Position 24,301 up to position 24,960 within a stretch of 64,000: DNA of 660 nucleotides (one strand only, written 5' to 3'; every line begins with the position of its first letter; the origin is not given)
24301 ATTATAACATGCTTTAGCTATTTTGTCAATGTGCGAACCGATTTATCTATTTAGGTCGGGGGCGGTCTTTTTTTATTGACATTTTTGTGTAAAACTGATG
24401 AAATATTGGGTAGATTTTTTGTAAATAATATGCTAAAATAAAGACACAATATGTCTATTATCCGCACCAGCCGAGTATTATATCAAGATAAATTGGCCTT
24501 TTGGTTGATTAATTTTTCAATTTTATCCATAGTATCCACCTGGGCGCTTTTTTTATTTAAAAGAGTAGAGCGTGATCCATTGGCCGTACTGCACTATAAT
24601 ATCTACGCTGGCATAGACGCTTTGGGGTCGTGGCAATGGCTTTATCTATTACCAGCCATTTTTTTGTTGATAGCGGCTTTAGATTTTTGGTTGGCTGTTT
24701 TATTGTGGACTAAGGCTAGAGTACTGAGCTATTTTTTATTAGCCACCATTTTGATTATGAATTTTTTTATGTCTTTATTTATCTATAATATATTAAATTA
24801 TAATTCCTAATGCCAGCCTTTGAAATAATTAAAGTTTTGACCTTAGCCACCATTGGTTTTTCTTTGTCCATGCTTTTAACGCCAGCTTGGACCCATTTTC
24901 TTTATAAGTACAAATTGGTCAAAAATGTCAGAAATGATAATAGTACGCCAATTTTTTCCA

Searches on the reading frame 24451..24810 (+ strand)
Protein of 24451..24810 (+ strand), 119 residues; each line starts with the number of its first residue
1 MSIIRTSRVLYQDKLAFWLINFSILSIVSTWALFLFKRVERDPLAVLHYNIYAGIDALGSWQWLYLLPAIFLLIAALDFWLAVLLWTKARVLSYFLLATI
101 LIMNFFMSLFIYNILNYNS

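Call 60: search_protein_families(library=pfam, proteins=[window:24451-24810:+], max_evalue=0.01)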
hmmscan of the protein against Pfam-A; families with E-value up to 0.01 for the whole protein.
window:24451-24810:+ (119 aa): 1 family
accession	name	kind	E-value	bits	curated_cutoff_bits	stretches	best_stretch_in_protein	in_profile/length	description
PF11346.13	DUF3149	-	0.0045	17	23.2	0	98-116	19-37/40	Protein of unknown function (DUF3149)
